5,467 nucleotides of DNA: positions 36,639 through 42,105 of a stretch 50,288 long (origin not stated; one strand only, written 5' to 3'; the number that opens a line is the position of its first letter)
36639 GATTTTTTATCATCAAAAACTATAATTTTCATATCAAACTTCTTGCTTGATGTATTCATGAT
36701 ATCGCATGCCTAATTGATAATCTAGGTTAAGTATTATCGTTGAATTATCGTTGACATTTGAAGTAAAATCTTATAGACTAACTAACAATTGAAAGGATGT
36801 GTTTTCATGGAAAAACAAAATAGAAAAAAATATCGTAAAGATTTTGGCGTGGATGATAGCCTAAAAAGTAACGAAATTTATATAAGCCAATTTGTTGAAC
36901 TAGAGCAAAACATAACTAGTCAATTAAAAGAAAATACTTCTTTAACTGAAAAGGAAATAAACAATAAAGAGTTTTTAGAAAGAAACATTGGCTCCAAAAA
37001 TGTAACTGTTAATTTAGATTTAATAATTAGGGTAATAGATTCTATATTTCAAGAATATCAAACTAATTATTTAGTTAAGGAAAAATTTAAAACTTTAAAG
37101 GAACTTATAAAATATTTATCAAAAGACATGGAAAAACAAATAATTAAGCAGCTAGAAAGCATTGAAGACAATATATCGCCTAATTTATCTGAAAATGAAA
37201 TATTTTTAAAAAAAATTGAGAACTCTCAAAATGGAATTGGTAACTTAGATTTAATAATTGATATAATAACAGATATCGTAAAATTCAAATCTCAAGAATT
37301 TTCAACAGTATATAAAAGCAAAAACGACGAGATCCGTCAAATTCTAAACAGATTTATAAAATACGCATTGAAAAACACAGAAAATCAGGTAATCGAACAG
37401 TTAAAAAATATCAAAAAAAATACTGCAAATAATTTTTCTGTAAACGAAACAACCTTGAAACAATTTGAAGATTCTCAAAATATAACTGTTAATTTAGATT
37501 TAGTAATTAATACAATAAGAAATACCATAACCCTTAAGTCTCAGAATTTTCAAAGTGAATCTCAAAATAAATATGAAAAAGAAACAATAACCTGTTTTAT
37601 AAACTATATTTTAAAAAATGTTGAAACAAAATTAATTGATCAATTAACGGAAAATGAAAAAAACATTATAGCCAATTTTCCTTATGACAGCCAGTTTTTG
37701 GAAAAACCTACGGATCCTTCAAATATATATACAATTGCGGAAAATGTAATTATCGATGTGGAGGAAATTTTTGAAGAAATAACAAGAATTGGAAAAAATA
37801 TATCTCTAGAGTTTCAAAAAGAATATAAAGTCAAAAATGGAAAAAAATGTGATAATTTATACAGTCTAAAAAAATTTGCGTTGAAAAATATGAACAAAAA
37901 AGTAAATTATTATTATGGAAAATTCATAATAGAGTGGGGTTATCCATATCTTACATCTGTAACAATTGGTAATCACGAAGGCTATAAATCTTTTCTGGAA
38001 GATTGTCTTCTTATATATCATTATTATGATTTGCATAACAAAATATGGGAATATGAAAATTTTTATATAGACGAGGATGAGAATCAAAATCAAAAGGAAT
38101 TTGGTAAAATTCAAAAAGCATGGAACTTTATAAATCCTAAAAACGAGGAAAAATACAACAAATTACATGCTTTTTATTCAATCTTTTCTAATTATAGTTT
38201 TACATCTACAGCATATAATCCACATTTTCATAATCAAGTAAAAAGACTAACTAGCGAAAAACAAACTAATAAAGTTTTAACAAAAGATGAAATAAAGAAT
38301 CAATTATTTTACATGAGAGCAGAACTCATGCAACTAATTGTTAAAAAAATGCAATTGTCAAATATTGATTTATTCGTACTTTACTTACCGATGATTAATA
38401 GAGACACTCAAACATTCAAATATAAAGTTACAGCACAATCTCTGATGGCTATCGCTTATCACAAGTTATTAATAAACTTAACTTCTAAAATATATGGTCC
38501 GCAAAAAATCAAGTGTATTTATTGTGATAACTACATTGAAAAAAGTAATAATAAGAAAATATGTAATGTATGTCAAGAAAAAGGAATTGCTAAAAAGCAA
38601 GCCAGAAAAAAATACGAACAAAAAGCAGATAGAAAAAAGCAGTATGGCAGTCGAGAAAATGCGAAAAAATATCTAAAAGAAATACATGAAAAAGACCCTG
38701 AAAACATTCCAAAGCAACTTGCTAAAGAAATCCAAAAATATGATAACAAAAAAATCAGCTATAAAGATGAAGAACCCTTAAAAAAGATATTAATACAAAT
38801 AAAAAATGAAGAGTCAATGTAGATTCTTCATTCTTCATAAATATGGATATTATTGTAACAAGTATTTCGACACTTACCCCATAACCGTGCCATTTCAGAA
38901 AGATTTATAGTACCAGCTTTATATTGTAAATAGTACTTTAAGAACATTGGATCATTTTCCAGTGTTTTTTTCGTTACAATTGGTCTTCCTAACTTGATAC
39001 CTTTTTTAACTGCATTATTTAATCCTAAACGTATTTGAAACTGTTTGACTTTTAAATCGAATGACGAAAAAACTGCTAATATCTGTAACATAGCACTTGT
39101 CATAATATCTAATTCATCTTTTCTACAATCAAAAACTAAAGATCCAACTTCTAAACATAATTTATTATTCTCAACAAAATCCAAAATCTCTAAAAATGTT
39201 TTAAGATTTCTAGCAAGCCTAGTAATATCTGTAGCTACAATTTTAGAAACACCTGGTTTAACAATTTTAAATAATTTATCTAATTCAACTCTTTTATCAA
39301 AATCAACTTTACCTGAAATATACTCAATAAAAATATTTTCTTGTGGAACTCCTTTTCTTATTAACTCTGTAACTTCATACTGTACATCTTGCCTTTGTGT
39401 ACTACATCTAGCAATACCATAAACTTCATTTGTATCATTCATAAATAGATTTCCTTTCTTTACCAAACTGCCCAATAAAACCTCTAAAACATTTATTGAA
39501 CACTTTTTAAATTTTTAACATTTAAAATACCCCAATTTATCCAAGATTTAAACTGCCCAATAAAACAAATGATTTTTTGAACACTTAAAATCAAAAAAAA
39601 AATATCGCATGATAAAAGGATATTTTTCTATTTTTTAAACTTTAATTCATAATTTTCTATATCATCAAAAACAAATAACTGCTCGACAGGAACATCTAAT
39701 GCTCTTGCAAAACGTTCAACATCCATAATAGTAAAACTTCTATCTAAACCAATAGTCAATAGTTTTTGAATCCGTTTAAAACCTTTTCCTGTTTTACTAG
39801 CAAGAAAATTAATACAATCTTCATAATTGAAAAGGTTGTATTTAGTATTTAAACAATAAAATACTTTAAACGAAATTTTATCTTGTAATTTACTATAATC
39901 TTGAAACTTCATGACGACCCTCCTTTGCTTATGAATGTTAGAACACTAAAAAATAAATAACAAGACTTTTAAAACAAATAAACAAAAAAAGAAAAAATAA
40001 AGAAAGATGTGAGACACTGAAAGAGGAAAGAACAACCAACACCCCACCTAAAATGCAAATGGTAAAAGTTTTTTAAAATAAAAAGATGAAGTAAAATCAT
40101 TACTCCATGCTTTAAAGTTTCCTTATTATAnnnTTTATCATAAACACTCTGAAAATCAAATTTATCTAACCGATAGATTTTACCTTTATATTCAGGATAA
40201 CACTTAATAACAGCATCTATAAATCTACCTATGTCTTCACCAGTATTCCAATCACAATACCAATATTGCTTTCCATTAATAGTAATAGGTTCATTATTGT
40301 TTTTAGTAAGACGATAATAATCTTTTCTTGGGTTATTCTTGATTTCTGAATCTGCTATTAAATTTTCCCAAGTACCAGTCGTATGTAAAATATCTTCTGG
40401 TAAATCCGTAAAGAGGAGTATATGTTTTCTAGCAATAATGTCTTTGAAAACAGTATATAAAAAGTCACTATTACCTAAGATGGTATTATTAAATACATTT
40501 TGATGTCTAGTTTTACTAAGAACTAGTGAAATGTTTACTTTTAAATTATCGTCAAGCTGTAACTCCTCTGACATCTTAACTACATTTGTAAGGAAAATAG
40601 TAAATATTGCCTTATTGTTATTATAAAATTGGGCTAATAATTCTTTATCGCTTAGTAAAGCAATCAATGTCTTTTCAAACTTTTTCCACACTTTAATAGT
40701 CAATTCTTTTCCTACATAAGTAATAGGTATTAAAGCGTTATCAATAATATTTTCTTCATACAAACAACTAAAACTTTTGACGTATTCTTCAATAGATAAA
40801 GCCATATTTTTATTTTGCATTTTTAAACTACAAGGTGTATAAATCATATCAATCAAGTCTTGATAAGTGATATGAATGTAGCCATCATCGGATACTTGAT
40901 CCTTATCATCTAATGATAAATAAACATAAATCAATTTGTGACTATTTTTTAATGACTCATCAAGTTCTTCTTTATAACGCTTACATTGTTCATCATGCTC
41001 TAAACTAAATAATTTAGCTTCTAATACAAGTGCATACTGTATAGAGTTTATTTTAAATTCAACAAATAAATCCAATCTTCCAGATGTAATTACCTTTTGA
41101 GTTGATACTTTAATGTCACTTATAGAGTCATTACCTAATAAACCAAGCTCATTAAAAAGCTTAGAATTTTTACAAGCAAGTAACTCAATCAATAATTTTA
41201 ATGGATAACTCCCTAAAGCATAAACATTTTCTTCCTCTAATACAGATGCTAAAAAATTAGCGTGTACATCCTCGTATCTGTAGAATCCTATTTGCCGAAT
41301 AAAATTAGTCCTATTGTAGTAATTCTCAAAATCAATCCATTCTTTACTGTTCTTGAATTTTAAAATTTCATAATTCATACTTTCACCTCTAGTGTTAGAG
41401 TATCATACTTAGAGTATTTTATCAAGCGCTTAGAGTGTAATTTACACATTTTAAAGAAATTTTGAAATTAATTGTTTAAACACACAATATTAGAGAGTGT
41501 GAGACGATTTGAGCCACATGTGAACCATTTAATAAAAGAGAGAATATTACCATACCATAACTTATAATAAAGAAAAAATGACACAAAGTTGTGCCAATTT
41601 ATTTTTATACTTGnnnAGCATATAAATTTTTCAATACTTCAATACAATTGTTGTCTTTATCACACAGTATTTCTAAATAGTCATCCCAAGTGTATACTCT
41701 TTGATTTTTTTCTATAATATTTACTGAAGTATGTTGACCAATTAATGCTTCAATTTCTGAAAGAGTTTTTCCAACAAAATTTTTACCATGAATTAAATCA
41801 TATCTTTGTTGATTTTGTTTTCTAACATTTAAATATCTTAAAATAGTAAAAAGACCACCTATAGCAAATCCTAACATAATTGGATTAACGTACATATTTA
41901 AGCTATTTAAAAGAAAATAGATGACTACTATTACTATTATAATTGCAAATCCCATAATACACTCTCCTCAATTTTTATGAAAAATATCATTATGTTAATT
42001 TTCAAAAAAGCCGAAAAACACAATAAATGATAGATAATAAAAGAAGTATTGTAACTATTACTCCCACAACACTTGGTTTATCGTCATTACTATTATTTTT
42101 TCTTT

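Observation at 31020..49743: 18.6-kb tRNA-Gly island with phage-like replication genes but no virion or conjugation genes (satellite- or IME-like element)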

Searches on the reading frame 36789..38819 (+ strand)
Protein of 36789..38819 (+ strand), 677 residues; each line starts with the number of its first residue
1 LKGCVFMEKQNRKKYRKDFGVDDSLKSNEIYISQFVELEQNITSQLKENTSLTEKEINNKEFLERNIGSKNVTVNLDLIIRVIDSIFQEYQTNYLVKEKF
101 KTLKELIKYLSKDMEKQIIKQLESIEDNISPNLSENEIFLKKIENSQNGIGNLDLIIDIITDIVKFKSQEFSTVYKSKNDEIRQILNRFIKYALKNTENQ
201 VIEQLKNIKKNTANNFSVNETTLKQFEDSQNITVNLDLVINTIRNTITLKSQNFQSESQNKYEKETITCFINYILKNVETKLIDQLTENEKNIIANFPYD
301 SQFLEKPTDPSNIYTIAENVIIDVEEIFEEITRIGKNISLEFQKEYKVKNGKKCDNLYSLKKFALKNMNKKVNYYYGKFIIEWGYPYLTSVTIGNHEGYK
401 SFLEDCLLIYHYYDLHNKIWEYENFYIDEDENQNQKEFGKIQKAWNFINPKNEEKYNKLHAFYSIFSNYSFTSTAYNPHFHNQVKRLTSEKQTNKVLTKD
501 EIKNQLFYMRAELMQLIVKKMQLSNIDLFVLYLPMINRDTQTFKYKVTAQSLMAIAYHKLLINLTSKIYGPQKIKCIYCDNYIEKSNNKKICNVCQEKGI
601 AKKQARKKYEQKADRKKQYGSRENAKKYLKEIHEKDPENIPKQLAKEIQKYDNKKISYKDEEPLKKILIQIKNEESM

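Call 7: search_protein_families(library=pfam, max_evalue=0.01, proteins=[window:36789-38819:+])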
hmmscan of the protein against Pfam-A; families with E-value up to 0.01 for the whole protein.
window:36789-38819:+ (677 aa): 0 families

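Call 10: search_protein_families(library=phrogs, max_evalue=0.001, proteins=[window:36789-38819:+])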
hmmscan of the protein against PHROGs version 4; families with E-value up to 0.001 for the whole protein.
window:36789-38819:+ (677 aa): 0 families

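Call 38: search_protein_families(library=padloc, max_evalue=0.01, proteins=[window:36789-38819:+])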
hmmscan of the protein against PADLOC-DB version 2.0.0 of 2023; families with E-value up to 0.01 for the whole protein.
window:36789-38819:+ (677 aa): 0 families

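Call 47: search_solved_structures(query=window:36789-38819:+, max_evalue=1)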
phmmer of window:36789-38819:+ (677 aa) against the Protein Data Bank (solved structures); distinct sequences matched with E-value up to 1: 1.
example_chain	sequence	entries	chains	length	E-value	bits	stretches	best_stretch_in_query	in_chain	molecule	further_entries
13gm_C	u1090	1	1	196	0.39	12.4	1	43-153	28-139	Charged multivesicular body protein 1a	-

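Call 55: find_homologous_proteins(query=window:36807-38819:+, max_evalue=0.001)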
Query window:36807-38819:+ (671 aa): 1 proteins with E <= 0.001 among 8000 candidates.
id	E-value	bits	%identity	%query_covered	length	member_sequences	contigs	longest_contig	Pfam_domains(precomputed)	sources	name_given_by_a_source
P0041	0.0e+0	1439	100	100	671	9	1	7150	-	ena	-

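Call 67: search_protein_representatives(protein=window:36807-38819:+)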
Query: 671 residues. Proteins with E-value up to 0.001 (for the whole library): 9; up to 1e-10: 1; up to 1e-30: 1. The best 9 are listed.
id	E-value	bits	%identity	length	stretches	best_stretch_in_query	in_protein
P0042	1.8e-113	396.8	100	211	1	1-204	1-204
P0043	1.7e-10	56.6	30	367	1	311-623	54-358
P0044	2.1e-09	53.0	27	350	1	308-613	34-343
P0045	3.0e-09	52.5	26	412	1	286-667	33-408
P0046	2.9e-07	46.0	30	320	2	496-612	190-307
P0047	1.6e-05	40.2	30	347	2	531-612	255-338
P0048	1.9e-05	39.9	26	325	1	302-609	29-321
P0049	1.1e-04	37.4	28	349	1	308-612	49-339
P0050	2.0e-04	36.6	24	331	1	292-610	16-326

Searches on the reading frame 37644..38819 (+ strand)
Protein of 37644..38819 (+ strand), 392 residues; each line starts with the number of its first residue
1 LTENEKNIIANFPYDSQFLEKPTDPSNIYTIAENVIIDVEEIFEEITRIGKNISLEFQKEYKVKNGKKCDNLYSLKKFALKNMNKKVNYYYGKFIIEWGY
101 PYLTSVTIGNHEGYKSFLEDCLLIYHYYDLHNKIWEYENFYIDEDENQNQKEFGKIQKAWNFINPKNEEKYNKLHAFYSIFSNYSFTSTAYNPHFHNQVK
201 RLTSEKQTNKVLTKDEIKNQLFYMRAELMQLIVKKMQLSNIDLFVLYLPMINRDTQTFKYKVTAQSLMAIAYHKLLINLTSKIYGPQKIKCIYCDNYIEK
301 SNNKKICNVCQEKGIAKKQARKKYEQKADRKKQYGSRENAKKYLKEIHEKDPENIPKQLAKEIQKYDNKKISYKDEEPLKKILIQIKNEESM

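Call 75: predict_structure(alignment_id=A2)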
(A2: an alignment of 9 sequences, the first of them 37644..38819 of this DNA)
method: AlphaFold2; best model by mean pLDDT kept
length: 392 residues; sequences in the alignment: 9
mean_pLDDT: 68.0   pTM: 0.56
mean pLDDT of the five models: 68.0, 67.7, 67.5, 66.5, 65.8
residues with pLDDT >= 90: 40; 70-90: 166; 50-70: 104; < 50: 82
segments of 3 or more residues with pLDDT < 50: 1-33, 143-163, 186-191, 206-208, 248-253, 256-261, 283-286
pLDDT, mean of each block of 10 residues (from residue 1): 32 30 36 59 89 90 84 83 85 81 63 78 88 71 45 33 52 67 52 60 54 65 73 69 47 44 70 80 53 67 70 77 70 84 92 87 89 92 90 79
secondary structure, 60 per line:
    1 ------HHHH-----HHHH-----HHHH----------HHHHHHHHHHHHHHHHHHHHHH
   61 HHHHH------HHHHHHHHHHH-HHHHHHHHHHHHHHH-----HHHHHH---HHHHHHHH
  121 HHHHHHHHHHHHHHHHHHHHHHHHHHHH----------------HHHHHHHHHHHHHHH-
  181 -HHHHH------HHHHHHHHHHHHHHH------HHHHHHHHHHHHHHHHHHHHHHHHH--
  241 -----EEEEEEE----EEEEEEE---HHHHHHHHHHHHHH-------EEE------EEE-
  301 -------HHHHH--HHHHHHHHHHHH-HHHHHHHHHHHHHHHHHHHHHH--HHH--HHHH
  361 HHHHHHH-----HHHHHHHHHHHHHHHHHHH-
elements in order: H7-10 H16-19 H25-28 H39-65 H72-82 H84-98 H104-109 H113-148 H165-179 H182-186 H193-207 H214-238 E246-252 E257-263 H267-280 E288-290 E297-299 H308-312 H315-326 H328-349 H357-367 H373-391

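Call 78: fold_search(model_id=the predicted structure, library=pdb)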
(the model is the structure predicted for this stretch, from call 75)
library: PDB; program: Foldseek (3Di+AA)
matches with E <= 10: 95; with E <= 0.001: 0
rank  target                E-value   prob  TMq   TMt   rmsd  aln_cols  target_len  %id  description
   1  8oyy_B                1.2e+00  0.10  0.12  0.18  20.2       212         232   17  De novo designed soluble GPCR-like fold GLF_32 (released 2023-10-18)
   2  5a7d_L                1.2e+00  0.09  0.14  0.18  23.8       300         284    9  Tetrameric assembly of LGN with Inscuteable (released 2016-08-03)
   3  6z0c_C                1.7e+00  0.07  0.12  0.21  23.1       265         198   10  Structure of in silico modelled artificial Maquette-3 protein (released 2021-03-17)
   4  6z0c_B                1.8e+00  0.08  0.13  0.21  23.2       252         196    8  Structure of in silico modelled artificial Maquette-3 protein (released 2021-03-17)
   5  6nbh_R                2.0e+00  0.04  0.13  0.13  20.8       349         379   11  Cryo-EM structure of parathyroid hormone receptor type 1 in complex with a long-acting parathyroid hormone analog and  (released 2019-04-17)
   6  6a30_A                2.0e+00  0.04  0.12  0.09  20.2       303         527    8  Crystal Structure of Munc13-1 MUN Domain and Synaptobrevin-2 Juxtamembrane Linker Region (released 2019-01-30)
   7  7uni_B                2.1e+00  0.11  0.16  0.22  15.5       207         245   10  De novo designed chlorophyll dimer protein with Zn pheophorbide a methyl ester, SP2-ZnPPaM (released 2023-04-19)
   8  3weh                  2.2e+00  0.06  0.11  0.12  18.4       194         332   13  Crystal structure of the human squalene synthase in complex with presqualene pyrophosphate (released 2014-02-12)
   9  9m8k_R                2.2e+00  0.04  0.10  0.13  22.4       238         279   12  cryo-EM structure of human TAS2R4 with oligopeptide (released 2026-03-18)
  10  8glv_Cn               2.3e+00  0.04  0.12  0.02  35.9       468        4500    8  96-nm repeat unit of doublet microtubules from Chlamydomonas reinhardtii flagella (released 2023-05-31)
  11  9k89_0                2.4e+00  0.04  0.13  0.17  19.3       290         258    7  Cryo-EM structure of designed zinc-induced icosahedron Cage-i53-Zn1-HEHE-6 (released 2025-10-29)
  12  6z0c_A                2.6e+00  0.06  0.12  0.20  23.2       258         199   10  Structure of in silico modelled artificial Maquette-3 protein (released 2021-03-17)
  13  6nbi_R                2.7e+00  0.04  0.13  0.13  25.9       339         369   11  Cryo-EM structure of parathyroid hormone receptor type 1 in complex with a long-acting parathyroid hormone analog and  (released 2019-04-17)
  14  8jip_R                2.8e+00  0.04  0.12  0.12  22.1       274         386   10  Cryo-EM structure of the GLP-1R/GCGR dual agonist MEDI0382-bound human GLP-1R-Gs complex (released 2023-09-06)
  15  9k7z_0                2.8e+00  0.04  0.12  0.16  19.0       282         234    9  Cryo-EM structure of designed zinc-induced icosahedron Cage-i53-Zn1-HEHE-16 (released 2025-10-29)
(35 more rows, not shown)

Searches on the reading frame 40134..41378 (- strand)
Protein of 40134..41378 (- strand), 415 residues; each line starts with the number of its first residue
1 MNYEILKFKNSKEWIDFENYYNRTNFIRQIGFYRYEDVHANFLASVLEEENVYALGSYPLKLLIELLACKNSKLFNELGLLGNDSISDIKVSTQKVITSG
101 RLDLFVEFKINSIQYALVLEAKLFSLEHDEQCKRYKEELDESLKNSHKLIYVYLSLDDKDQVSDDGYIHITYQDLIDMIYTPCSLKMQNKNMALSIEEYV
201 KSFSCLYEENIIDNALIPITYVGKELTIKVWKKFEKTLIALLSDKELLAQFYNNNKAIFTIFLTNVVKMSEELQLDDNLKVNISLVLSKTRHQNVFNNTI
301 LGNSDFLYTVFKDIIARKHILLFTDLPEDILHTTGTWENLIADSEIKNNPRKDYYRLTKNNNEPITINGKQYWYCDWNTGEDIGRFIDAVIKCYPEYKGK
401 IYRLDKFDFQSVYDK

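Call 7: search_protein_families(library=pfam, max_evalue=0.01, proteins=[window:40134-41378:-])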
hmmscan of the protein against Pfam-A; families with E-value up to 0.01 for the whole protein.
window:40134-41378:- (415 aa): 1 family
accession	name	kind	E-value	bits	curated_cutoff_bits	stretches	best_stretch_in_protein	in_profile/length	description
PF14281.12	PDDEXK_4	-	1.8e-13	51.3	22.3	1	35-200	12-182/183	PD-(D/E)XK nuclease superfamily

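Call 10: search_protein_families(library=phrogs, max_evalue=0.001, proteins=[window:40134-41378:-])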
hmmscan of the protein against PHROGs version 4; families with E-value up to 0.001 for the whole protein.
window:40134-41378:- (415 aa): 0 families

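Call 38: search_protein_families(library=padloc, max_evalue=0.01, proteins=[window:40134-41378:-])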
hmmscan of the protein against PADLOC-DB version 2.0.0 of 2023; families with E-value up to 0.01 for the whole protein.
window:40134-41378:- (415 aa): 5 families
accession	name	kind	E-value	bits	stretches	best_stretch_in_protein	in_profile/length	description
PDLC04972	PDC-S26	-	1.6e-16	58.6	1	12-202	19-204/397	-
PDLC04977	PDC-S26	-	1.9e-16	58.2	1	10-238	16-230/400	-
PDLC04975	PDC-S26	-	8.6e-11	39.7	1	26-217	24-202/351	-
PDLC04983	PDC-S26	-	4.5e-09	34.2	1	25-274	36-259/413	-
PDLC04971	PDC-S26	-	1e-08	32.4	1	10-216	20-226/415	-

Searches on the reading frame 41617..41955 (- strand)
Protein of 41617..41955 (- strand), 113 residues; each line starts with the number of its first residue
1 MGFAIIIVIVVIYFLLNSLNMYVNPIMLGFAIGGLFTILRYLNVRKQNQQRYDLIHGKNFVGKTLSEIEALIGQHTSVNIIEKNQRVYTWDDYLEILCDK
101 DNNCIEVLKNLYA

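Call 8: search_protein_families(library=pfam, max_evalue=0.01, proteins=[window:41617-41955:-])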
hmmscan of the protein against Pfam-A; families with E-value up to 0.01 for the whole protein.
window:41617-41955:- (113 aa): 0 families

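Call 11: search_protein_families(library=phrogs, max_evalue=0.001, proteins=[window:41617-41955:-])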
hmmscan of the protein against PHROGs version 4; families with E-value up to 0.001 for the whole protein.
window:41617-41955:- (113 aa): 0 families

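Call 38: search_protein_families(library=padloc, max_evalue=0.01, proteins=[window:41617-41955:-])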
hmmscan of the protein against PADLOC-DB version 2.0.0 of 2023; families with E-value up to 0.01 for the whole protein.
window:41617-41955:- (113 aa): 0 families
